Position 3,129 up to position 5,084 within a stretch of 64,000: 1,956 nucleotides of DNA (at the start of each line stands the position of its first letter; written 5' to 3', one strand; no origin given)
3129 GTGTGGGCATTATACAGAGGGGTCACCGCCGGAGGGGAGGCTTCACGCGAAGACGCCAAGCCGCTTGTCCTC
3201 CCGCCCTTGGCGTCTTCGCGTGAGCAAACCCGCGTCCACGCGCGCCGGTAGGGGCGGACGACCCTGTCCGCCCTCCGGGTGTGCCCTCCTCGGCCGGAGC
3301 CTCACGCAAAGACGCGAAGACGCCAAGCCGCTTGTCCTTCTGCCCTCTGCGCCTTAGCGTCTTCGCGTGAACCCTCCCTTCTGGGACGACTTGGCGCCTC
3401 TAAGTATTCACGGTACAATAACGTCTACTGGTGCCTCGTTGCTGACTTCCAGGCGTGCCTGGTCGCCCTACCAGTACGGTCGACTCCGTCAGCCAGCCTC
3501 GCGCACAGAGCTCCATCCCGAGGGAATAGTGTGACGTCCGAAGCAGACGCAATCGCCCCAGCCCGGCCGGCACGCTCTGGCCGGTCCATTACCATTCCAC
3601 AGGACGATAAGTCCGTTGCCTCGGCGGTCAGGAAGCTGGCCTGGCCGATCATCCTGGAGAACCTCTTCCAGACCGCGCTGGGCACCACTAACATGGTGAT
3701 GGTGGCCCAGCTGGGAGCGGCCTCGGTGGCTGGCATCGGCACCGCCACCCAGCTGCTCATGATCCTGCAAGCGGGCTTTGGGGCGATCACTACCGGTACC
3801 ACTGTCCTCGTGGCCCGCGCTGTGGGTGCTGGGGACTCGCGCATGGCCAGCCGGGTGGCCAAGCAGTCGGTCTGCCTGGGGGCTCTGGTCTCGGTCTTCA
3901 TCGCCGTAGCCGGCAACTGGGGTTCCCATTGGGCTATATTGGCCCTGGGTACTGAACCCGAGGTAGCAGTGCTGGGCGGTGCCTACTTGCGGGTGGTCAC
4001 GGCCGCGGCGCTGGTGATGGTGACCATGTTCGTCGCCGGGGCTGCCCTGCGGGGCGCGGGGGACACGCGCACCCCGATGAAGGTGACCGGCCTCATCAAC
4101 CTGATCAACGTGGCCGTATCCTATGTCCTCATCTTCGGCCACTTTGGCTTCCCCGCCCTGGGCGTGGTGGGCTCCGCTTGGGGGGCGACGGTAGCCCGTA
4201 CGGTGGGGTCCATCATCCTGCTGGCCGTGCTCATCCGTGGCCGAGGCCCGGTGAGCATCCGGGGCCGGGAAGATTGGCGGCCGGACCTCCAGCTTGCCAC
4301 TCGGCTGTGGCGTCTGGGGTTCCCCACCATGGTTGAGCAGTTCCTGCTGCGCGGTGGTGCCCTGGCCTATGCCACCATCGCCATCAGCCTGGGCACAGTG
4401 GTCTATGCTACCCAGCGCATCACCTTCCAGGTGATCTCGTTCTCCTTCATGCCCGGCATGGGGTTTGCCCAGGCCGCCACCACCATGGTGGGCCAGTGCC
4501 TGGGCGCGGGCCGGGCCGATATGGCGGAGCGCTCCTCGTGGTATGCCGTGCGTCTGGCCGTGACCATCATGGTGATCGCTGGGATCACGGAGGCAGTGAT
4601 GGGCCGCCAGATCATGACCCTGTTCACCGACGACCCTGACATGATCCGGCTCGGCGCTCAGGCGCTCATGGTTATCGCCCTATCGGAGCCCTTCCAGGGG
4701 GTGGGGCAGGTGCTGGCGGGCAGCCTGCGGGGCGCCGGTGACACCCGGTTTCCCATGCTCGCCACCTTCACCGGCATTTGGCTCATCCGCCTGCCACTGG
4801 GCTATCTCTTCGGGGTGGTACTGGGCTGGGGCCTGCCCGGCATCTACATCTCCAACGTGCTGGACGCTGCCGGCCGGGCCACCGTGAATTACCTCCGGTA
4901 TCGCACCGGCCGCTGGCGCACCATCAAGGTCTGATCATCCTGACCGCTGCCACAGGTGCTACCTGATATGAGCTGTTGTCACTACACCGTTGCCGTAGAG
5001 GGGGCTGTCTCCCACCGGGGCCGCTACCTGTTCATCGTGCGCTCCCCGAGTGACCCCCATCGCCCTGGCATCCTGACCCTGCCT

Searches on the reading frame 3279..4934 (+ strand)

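Call 65: search_protein_families(library=pfam, proteins=[window:3279-4934:+], max_evalue=0.00001)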
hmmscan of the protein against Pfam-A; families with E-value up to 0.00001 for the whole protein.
window:3279-4934:+ (551 aa): 1 family
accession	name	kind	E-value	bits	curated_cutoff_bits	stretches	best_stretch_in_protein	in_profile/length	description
PF01554.23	MatE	-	6.1e-60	202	24.9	2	349-510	1-161/161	MatE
